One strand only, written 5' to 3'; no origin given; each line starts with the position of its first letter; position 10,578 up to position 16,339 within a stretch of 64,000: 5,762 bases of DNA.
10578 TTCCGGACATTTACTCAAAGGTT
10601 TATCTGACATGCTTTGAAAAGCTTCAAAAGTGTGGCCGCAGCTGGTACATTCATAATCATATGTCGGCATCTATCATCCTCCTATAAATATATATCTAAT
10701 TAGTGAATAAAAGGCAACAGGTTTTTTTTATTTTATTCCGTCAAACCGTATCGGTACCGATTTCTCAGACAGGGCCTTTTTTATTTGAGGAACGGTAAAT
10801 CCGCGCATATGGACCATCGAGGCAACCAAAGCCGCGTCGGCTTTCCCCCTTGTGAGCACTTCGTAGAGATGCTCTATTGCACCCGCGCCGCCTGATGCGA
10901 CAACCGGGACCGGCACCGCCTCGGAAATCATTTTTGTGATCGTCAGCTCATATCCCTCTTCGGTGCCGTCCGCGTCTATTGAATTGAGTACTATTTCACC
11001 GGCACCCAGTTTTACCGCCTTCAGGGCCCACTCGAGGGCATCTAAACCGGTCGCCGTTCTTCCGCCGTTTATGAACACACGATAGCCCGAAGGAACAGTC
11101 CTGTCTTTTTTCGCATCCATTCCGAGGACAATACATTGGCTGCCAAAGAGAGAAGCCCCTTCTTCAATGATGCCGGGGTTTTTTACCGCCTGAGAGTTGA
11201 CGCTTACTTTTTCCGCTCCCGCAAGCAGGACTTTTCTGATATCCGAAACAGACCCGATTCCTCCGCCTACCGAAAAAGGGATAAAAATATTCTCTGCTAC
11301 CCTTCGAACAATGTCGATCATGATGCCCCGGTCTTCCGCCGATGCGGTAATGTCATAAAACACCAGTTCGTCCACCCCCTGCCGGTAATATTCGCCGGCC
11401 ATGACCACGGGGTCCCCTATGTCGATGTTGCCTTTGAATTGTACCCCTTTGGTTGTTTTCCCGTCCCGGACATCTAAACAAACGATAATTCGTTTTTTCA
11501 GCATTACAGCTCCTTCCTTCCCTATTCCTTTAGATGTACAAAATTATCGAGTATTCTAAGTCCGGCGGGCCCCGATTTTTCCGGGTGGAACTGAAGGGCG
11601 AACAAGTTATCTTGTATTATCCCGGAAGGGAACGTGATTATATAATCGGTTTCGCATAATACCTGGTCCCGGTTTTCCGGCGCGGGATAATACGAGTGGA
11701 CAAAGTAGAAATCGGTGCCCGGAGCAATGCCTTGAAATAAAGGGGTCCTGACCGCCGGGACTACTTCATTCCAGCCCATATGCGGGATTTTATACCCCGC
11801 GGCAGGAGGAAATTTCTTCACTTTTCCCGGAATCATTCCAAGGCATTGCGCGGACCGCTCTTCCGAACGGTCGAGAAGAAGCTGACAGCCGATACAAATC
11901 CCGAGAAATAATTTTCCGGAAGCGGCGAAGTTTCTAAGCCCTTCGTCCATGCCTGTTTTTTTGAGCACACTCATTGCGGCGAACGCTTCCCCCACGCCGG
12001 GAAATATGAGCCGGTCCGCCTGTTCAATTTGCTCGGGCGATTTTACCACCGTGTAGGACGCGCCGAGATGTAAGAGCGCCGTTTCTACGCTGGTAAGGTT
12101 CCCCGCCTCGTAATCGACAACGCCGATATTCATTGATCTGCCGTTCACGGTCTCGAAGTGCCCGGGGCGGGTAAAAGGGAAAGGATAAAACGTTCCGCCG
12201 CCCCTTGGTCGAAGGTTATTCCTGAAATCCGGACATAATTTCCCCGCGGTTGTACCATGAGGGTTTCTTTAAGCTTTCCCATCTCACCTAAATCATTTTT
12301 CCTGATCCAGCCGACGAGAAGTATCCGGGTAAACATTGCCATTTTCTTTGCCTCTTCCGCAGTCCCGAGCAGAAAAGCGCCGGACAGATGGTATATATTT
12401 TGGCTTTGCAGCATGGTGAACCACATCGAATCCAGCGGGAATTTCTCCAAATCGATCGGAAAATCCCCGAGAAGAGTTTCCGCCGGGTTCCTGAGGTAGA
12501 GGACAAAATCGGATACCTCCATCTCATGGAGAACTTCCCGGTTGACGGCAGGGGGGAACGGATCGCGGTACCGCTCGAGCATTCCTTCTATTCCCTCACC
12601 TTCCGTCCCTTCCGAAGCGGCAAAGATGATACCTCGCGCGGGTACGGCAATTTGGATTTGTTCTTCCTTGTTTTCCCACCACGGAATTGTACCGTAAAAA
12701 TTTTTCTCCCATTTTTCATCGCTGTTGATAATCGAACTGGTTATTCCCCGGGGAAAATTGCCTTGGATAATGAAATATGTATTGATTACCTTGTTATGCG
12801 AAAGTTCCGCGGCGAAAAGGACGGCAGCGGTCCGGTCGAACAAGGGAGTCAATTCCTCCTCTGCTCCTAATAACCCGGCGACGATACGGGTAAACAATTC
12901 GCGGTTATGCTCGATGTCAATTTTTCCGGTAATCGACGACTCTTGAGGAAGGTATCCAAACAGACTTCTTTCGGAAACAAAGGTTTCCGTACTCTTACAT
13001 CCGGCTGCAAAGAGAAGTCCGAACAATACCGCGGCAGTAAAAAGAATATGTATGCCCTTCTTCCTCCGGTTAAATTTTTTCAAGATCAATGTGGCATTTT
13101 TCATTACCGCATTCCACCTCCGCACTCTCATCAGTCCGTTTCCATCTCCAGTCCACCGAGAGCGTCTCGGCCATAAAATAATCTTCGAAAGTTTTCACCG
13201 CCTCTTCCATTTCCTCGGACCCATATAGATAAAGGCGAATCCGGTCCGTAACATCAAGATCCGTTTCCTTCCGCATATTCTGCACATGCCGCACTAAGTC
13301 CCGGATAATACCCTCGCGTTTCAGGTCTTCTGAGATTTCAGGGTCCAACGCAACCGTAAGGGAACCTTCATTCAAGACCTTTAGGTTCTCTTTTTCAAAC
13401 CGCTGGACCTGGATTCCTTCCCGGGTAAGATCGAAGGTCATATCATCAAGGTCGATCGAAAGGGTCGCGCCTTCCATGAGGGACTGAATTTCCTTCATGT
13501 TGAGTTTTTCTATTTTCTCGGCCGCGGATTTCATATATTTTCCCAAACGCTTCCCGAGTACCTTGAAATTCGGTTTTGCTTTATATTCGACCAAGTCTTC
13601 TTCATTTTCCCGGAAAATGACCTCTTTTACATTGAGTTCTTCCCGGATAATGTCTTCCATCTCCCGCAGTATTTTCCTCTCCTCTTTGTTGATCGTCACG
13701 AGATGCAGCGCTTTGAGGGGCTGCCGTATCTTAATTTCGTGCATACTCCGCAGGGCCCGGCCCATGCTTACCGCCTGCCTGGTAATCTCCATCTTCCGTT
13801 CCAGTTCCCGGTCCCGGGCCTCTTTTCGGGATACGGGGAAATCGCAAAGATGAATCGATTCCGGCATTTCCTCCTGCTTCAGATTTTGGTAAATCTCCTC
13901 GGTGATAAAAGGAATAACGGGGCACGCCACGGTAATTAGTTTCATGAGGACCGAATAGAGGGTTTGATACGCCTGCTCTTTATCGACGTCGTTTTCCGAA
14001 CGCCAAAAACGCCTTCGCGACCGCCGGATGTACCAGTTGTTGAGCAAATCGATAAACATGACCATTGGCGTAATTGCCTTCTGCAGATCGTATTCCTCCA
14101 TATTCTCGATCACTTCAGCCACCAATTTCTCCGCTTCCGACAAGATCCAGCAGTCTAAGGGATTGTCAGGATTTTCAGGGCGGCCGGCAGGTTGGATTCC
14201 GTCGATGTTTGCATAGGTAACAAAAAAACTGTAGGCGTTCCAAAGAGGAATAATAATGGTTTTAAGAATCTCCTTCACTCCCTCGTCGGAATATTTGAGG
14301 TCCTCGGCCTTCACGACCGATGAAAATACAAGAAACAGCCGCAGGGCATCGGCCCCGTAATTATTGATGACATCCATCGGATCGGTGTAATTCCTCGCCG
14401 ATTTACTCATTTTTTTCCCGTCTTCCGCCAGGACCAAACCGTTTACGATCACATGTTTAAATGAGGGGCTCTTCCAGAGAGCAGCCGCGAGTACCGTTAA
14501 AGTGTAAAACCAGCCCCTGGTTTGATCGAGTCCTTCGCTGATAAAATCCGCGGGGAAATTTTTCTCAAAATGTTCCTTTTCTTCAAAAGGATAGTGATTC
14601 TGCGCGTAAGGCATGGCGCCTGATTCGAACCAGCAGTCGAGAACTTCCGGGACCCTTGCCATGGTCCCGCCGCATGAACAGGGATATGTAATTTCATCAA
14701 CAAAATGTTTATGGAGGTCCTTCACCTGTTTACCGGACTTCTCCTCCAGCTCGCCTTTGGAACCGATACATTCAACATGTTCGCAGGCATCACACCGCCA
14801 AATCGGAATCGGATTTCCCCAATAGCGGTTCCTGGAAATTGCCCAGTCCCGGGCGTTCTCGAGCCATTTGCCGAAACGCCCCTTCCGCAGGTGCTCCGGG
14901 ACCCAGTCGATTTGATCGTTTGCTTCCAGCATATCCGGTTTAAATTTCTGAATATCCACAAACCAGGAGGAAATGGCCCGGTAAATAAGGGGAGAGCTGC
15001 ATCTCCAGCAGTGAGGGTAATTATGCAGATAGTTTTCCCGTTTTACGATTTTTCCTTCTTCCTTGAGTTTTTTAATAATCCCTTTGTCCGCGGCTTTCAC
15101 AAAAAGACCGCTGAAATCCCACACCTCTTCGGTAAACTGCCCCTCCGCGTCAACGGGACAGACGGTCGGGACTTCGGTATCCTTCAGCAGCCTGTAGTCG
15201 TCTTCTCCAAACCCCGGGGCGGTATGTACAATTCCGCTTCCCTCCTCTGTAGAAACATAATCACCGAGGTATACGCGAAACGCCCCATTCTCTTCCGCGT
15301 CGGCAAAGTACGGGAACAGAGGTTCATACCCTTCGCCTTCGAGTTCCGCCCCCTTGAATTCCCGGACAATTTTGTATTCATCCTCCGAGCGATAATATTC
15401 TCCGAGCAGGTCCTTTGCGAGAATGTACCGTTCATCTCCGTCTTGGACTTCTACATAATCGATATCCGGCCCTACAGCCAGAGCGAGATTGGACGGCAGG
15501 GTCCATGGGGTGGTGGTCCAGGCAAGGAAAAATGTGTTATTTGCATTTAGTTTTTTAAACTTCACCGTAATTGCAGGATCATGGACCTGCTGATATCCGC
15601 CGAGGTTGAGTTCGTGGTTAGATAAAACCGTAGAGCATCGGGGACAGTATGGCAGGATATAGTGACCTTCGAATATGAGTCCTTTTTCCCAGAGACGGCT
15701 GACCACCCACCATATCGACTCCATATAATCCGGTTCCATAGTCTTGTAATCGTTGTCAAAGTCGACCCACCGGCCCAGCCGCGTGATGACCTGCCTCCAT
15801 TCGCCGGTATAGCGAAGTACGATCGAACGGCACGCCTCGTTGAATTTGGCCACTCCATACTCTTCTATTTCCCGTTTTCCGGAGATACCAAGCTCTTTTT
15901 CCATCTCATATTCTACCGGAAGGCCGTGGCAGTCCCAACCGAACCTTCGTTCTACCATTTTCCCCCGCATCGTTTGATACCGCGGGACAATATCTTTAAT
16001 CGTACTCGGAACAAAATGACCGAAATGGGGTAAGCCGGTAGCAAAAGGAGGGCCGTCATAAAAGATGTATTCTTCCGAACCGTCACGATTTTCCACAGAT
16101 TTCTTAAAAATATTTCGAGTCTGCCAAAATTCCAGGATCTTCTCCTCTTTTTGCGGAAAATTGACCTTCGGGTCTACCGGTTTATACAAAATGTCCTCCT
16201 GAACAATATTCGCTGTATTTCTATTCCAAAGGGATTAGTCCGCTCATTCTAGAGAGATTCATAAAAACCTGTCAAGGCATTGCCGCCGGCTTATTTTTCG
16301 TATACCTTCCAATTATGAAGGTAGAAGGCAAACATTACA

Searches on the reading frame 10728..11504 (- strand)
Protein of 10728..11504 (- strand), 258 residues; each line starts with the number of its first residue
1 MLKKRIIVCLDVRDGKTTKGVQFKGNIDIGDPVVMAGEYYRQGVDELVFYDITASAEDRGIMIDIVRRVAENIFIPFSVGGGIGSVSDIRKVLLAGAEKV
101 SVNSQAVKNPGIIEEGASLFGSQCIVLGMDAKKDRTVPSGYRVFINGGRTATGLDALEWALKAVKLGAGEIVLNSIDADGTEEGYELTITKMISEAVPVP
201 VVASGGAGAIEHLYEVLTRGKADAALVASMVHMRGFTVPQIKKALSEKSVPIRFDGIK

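Call 47: search_protein_families(library=pfam, proteins=[window:10728-11504:-], max_evalue=0.00001)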
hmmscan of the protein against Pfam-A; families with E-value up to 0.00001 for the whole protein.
window:10728-11504:- (258 aa): 1 family
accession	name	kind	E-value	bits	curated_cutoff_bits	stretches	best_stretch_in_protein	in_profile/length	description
PF00977.27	His_biosynth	-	5.8e-73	245.5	23.6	1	5-235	1-226/228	Histidine biosynthesis protein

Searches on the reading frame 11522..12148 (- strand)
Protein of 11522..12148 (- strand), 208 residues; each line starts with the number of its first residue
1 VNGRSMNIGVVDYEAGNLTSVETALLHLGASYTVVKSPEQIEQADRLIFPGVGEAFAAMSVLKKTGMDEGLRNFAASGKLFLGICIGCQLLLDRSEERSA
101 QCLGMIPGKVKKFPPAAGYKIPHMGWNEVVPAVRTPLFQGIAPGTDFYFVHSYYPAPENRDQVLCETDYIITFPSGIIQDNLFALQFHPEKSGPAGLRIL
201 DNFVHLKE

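Call 47: search_protein_families(library=pfam, proteins=[window:11522-12148:-], max_evalue=0.00001)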
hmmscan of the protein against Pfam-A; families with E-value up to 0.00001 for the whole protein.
window:11522-12148:- (208 aa): 3 families
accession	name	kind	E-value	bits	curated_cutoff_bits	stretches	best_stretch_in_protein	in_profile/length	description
PF00117.34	GATase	-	6.9e-17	62.2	22.8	1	10-204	2-187/190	Glutamine amidotransferase class-I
PF01174.25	SNO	-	5.9e-12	46.3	27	1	22-112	12-102/188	SNO glutamine amidotransferase family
PF07685.20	GATase_3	-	1.3e-08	35.2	27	1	33-98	28-95/196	CobB/CobQ-like glutamine amidotransferase domain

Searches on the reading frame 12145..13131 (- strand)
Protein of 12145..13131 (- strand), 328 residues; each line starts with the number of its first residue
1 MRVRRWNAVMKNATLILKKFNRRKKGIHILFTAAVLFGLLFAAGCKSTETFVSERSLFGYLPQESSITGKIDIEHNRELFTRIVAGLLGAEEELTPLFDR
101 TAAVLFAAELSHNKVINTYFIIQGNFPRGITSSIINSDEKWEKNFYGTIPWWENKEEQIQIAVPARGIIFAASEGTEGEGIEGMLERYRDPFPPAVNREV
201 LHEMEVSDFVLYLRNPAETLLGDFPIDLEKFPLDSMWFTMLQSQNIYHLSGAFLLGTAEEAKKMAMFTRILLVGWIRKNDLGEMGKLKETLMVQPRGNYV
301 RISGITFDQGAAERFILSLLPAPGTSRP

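Call 47: search_protein_families(library=pfam, proteins=[window:12145-13131:-], max_evalue=0.00001)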
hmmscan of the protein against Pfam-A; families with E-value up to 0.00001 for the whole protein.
window:12145-13131:- (328 aa): 1 family
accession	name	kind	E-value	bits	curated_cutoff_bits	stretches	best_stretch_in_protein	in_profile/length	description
PF20740.2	TP0453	-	3e-06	26.9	27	1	65-208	14-154/252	Outer membrane-associated lipoprotein TP0453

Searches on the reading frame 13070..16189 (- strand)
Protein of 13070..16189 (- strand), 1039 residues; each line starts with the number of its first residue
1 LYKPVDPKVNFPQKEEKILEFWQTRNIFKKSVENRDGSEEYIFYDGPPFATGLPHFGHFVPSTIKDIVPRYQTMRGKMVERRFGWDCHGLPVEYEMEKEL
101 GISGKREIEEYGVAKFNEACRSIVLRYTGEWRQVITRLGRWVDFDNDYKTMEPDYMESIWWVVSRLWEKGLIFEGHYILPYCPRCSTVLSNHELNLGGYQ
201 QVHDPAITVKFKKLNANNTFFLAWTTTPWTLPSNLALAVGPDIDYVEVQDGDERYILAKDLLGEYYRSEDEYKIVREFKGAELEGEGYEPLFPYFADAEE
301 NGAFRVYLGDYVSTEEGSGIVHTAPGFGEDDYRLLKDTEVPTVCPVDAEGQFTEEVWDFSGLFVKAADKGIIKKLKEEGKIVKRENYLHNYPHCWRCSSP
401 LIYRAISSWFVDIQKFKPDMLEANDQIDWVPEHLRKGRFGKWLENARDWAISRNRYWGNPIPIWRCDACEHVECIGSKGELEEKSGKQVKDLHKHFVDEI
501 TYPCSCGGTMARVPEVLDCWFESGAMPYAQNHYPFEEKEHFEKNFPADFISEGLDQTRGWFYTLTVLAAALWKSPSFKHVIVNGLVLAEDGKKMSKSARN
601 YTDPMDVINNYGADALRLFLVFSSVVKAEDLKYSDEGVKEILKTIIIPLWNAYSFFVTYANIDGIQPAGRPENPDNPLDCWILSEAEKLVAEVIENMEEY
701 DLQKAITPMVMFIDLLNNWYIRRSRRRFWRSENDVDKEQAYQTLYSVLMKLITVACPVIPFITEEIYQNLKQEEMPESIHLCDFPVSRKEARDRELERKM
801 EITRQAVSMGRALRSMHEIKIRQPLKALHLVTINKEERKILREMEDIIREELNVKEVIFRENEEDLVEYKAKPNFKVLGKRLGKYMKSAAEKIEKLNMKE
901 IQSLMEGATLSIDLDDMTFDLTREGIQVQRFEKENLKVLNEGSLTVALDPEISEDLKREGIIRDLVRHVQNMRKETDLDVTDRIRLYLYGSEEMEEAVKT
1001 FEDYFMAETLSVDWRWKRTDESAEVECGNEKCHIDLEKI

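Call 3: search_protein_families(library=pfam, proteins=[window:13070-16189:-])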
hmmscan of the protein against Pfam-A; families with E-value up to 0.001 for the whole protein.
window:13070-16189:- (1039 aa): 5 families
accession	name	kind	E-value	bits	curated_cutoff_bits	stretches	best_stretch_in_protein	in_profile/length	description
PF00133.28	tRNA-synt_1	-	1.9e-148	495.1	22.7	1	17-631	1-413/414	tRNA synthetases class I (I, L, M and V)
PF19302.4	DUF5915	-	8.7e-74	247.7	27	1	845-1038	1-194/195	Domain of unknown function (DUF5915)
PF08264.19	Anticodon_1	-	8.4e-32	110.5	25.1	1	679-827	1-146/148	Anticodon-binding domain of tRNA ligase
PF09334.17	tRNA-synt_1g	-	1e-21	77.6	20.1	2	48-193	8-134/391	tRNA synthetases class I (M)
PF01406.26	tRNA-synt_1e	-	0.00066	19.6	27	0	573-639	234-297/301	tRNA synthetases class I (C) catalytic domain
